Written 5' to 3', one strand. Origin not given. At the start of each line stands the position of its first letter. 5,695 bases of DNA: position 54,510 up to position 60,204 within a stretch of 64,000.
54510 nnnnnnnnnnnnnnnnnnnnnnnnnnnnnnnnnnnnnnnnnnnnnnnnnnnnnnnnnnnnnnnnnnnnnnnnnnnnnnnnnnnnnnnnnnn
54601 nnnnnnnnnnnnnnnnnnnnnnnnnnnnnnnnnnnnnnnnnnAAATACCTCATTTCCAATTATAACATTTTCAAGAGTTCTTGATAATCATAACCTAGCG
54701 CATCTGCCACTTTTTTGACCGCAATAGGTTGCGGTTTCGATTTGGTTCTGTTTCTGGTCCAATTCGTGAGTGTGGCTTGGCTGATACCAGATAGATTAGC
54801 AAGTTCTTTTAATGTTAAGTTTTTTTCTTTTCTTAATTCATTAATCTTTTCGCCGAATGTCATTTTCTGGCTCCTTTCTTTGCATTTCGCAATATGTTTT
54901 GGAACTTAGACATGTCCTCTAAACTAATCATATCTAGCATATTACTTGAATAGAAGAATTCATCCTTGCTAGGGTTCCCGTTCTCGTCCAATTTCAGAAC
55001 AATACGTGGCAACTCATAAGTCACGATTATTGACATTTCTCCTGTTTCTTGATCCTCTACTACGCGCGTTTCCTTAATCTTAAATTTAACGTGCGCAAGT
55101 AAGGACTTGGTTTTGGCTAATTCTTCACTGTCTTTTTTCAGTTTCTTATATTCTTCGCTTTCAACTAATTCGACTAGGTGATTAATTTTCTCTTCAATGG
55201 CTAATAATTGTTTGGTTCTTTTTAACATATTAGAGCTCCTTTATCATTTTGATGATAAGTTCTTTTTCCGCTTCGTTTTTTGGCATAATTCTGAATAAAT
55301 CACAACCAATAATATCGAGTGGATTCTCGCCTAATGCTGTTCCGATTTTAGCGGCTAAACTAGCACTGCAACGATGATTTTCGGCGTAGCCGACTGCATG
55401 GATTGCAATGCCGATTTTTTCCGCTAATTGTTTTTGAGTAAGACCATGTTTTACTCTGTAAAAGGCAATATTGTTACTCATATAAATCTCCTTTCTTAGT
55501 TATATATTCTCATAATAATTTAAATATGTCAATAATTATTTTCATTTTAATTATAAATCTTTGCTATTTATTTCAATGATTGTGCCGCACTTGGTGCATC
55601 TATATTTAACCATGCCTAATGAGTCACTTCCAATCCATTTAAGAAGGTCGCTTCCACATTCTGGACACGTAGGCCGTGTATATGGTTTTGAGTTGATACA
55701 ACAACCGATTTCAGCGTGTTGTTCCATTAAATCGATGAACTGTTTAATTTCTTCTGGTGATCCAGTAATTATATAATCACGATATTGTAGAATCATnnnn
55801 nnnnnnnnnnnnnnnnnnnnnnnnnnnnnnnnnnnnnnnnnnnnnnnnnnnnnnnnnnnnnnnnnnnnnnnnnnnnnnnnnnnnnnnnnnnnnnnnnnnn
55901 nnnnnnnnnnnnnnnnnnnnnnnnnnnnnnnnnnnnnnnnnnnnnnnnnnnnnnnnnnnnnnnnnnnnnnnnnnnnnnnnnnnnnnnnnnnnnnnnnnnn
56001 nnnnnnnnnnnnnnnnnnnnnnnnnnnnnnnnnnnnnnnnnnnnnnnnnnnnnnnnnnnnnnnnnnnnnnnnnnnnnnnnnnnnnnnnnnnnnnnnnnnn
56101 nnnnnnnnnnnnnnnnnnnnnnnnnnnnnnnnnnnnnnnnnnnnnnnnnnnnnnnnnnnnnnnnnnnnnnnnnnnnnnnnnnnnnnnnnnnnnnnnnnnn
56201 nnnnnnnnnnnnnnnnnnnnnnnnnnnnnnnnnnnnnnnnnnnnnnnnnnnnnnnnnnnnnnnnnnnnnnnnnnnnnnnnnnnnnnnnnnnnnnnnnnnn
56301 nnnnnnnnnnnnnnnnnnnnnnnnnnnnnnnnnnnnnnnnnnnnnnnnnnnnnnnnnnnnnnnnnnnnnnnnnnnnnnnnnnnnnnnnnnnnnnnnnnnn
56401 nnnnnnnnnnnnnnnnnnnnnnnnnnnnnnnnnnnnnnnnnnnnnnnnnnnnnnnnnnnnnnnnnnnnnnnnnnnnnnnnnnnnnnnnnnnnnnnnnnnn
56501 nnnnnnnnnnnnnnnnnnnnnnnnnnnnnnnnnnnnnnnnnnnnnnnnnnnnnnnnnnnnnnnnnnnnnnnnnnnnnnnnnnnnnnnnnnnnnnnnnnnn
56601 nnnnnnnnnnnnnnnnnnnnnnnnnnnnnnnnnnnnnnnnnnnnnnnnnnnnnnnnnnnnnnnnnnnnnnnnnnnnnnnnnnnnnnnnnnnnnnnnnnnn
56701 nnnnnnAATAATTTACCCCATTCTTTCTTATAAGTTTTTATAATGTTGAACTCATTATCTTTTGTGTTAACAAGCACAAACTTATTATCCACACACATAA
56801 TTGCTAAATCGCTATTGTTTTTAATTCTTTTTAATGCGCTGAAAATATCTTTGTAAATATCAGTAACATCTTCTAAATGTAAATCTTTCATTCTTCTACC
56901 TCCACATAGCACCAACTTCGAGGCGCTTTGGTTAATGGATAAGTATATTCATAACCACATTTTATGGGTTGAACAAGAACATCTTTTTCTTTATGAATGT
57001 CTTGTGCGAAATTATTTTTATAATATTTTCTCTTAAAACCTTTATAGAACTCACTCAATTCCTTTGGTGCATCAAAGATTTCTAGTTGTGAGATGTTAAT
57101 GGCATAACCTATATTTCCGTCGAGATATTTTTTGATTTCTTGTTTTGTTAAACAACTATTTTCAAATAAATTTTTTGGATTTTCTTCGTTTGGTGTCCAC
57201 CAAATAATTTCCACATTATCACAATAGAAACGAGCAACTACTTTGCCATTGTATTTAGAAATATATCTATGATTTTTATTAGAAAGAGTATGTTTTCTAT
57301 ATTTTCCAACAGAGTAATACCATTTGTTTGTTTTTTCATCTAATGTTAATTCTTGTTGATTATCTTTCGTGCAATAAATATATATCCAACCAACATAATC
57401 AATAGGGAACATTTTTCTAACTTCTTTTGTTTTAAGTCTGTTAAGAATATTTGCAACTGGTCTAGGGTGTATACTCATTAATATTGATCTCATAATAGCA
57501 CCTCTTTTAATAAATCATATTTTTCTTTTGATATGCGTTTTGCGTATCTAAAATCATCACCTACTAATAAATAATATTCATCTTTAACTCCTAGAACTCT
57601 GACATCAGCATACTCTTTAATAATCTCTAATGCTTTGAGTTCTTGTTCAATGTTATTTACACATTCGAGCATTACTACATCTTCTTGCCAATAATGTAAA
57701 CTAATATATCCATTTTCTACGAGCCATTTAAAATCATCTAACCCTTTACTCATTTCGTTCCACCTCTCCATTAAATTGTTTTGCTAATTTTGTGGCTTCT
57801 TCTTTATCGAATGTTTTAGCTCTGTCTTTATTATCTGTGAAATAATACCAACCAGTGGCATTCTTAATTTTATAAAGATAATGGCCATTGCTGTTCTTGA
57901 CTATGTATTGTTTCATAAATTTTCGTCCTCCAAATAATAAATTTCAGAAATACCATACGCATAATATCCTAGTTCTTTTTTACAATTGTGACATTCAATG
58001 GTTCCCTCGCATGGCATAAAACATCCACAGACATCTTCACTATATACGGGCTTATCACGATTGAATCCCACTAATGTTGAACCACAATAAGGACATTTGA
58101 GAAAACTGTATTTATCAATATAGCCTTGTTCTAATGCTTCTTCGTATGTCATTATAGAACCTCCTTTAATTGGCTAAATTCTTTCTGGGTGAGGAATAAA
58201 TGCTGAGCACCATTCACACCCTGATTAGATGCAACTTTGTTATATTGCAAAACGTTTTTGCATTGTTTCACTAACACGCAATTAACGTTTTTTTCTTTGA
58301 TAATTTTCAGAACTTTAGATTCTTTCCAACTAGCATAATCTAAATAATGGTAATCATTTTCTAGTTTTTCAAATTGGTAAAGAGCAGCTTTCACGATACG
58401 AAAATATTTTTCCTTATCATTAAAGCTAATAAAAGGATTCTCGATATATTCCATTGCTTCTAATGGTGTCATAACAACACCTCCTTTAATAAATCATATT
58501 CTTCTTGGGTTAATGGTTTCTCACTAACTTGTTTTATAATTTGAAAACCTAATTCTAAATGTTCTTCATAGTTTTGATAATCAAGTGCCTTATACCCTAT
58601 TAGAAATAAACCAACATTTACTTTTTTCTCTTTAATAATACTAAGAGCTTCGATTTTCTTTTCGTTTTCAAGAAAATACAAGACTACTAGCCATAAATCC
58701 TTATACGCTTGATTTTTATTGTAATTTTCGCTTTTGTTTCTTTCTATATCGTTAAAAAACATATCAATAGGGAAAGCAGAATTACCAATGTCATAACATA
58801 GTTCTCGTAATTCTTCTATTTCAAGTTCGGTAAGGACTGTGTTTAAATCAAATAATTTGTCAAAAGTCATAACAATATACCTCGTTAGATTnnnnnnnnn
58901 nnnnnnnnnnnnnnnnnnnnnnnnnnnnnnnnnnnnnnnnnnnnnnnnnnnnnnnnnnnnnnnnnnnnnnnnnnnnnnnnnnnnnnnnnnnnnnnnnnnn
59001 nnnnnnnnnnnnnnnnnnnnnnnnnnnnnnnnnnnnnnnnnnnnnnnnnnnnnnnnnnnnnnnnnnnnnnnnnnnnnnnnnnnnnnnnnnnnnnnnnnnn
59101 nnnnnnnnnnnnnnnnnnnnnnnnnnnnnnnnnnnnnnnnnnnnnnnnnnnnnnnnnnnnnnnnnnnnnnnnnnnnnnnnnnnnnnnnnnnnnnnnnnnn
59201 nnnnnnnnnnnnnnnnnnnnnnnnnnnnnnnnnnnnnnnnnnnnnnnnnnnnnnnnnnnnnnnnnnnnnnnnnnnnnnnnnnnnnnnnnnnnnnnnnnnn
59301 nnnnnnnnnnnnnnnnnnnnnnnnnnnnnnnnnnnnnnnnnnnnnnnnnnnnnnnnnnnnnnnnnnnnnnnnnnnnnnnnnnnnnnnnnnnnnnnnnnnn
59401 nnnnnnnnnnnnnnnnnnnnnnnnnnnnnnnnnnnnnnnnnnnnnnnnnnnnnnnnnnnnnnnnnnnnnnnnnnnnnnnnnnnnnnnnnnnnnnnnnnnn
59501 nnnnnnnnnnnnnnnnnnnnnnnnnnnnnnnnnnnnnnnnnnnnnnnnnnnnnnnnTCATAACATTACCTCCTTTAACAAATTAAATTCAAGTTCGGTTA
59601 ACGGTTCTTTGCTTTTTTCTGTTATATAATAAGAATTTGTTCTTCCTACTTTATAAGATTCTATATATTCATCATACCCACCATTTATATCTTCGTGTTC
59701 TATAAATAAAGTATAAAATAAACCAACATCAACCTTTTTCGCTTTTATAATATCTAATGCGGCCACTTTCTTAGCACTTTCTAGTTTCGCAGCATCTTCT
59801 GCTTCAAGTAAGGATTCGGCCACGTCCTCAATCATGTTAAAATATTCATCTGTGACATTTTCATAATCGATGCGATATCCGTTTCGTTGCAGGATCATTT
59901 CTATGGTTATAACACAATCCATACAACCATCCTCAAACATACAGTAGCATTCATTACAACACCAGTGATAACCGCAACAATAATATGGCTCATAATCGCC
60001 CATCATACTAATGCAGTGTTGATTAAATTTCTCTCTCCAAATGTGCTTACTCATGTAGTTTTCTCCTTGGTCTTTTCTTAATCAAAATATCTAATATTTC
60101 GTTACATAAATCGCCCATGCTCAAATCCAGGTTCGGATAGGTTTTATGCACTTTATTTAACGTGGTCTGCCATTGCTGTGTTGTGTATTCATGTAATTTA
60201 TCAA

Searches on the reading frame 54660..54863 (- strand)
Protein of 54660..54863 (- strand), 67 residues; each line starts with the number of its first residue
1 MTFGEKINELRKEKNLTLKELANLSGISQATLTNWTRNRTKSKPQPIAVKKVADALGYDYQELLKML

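Call 36: search_protein_families(library=pfam, max_evalue=0.01, proteins=[window:54660-54863:-])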
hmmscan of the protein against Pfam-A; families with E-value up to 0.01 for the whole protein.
window:54660-54863:- (67 aa): 14 families
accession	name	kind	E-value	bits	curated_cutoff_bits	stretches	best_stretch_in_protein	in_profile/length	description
PF01381.28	HTH_3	-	2.9e-13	50.1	23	1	7-63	1-55/55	Helix-turn-helix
PF12844.13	HTH_19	-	1.2e-10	41.6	30.2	1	4-65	1-60/64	Helix-turn-helix domain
PF13443.12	HTH_26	-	3.6e-08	34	22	1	6-65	1-59/63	Cro/C1-type HTH DNA-binding domain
PF13560.12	HTH_31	-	3.4e-06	27.7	27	1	3-59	2-57/64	Helix-turn-helix domain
PF20432.4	Xre-like-HTH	-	7.1e-05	23.5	25.8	0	16-38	24-43/63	Antitoxin Xre-like helix-turn-helix domain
PF00165.29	HTH_AraC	-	0.00014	22.3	26.6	0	14-44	7-37/42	Bacterial regulatory helix-turn-helix proteins, AraC family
PF13744.12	HTH_37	-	0.00094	19.4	27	1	5-39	21-55/80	Helix-turn-helix domain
PF01047.28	MarR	-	0.0014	18.9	24.6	1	10-37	12-39/59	MarR family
PF13413.12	HTH_25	-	0.0017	18.6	24.6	1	9-63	4-62/62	Helix-turn-helix domain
PF12728.13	HTH_17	-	0.0022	18.7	27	1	16-39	2-25/51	Helix-turn-helix domain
PF13412.12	HTH_24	-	0.0031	17.5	21.9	1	7-33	9-35/48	Winged helix-turn-helix DNA-binding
PF01527.26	HTH_Tnp_1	-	0.0067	17.1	24.1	0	13-48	21-57/75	Transposase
PF13693.12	HTH_35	-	0.0079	16.6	25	0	8-63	9-58/75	Winged helix-turn-helix DNA-binding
PF13022.12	HTH_Tnp_1_2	-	0.0091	16.5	27.9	1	12-40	20-51/122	Helix-turn-helix of insertion element transposase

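Call 63: find_related_loci(query=window:54660-54863:-, collection=viral_contigs, flank=3000)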
Query window:54660-54863:- (67 aa) in viral_contigs; peptide patterns used: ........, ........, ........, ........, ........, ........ (x = any residue, [..] = any of these).
31 stretches matched a pattern; 2 encode a relative of the query (tblastn E <= 1e-3); 2 distinct loci.
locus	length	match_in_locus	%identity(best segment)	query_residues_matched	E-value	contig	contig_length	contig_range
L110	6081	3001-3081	59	7-33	7e-7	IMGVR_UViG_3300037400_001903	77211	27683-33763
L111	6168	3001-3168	29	7-64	5e-6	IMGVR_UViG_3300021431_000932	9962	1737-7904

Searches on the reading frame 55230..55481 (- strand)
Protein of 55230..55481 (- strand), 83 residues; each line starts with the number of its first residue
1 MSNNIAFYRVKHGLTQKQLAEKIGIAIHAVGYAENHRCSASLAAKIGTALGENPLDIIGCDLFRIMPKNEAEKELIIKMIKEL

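Call 36: search_protein_families(library=pfam, max_evalue=0.01, proteins=[window:55230-55481:-])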
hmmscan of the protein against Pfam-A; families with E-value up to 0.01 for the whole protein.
window:55230-55481:- (83 aa): 2 families
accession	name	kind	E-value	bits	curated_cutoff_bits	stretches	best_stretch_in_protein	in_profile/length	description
PF01381.28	HTH_3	-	4.8e-05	23.7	23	1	8-26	4-22/55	Helix-turn-helix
PF12844.13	HTH_19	-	0.0037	17.6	30.2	1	4-27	3-26/64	Helix-turn-helix domain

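Call 81: search_protein_families(library=phrogs, max_evalue=0.001, proteins=[window:55230-55481:-])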
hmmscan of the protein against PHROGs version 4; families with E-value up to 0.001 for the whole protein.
window:55230-55481:- (83 aa): 5 families
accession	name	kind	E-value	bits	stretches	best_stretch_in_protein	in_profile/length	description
phrog_1373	-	transcription regulation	5.7e-06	27.4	1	4-43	67-106/166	transcriptional regulator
phrog_5823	-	transcription regulation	2.2e-05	24.8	1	3-59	9-68/404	transcriptional regulator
phrog_3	-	transcription regulation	3.8e-05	24.6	1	1-77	89-167/430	transcriptional repressor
phrog_8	-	transcription regulation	3.9e-05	24.2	1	9-69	166-227/346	transcriptional regulator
phrog_7241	-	transcription regulation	0.00029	21.9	1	5-54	66-117/122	transcriptional regulator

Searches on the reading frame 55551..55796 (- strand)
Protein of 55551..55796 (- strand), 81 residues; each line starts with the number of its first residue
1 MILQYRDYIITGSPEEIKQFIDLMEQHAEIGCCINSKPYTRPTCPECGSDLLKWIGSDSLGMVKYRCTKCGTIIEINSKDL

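Call 36: search_protein_families(library=pfam, max_evalue=0.01, proteins=[window:55551-55796:-])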
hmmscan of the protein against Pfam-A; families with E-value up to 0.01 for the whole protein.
window:55551-55796:- (81 aa): 10 families
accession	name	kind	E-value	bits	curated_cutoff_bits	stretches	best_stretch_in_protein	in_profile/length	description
PF09723.15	Zn_ribbon_8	-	2.7e-05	24.5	34.4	0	41-52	26-38/41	Zinc ribbon domain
PF08271.17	Zn_Ribbon_TF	-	0.00018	21.4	29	1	43-78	2-33/43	TFIIB zinc-binding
PF07282.18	Cas12f1-like_TNB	-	0.00082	19.9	26.3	1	36-74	23-50/60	Cas12f1-like, TNB domain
PF13240.11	Zn_Ribbon_1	-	0.001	19.2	25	0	43-51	15-23/23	zinc-ribbon domain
PF13248.11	Zn_ribbon_3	-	0.0013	18.6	27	0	43-51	18-26/26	zinc-ribbon domain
PF12773.13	DZR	-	0.0015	19.1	27.3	1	33-78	4-38/45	Double zinc ribbon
PF12172.15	zf-ChsH2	-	0.0025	18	23.2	0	39-50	23-34/37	ChsH2, rubredoxin-like zinc ribbon domain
PF13005.12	zf-IS66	-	0.0067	17.2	27.3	0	43-58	3-17/46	zinc-finger binding domain of transposase IS66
PF22747.2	Zn_ribbon_DUF2089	-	0.0069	16.9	27.6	0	63-75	11-23/32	DUF2089 zinc ribbon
PF11781.13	Zn_ribbon_RRN7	-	0.0095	16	27.1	0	41-50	4-13/32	Zinc-finger of RNA-polymerase I-specific TFIIB, Rrn7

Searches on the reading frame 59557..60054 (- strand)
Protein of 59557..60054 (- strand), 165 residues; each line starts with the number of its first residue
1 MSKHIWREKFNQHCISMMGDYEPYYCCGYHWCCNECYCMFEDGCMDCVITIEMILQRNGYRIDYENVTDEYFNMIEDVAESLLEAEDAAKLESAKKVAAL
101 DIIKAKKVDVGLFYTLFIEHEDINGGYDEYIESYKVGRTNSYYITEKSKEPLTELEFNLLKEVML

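Call 59: find_encoding_contigs(protein=window:59557-60054:-, flank=10000, max_places=3)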
Protein window:59557-60054:- (165 aa): 4 contigs read that carry it; 2 places shown.
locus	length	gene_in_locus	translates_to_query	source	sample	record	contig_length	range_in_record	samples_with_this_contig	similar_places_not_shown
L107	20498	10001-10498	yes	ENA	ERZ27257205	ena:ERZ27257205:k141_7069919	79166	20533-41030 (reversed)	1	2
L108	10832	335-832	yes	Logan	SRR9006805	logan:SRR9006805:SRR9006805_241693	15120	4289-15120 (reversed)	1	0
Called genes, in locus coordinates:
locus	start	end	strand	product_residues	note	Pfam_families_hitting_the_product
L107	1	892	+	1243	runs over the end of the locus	-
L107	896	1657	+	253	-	-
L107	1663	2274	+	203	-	-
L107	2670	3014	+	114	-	-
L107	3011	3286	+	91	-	-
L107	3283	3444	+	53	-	-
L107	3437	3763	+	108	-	-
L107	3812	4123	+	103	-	-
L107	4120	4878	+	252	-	PF02463:SMC_N (faint), PF13476:AAA_23 (faint)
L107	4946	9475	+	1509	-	-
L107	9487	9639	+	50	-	-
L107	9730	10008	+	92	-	-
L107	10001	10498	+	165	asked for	-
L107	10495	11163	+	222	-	-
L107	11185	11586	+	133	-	-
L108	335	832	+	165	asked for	-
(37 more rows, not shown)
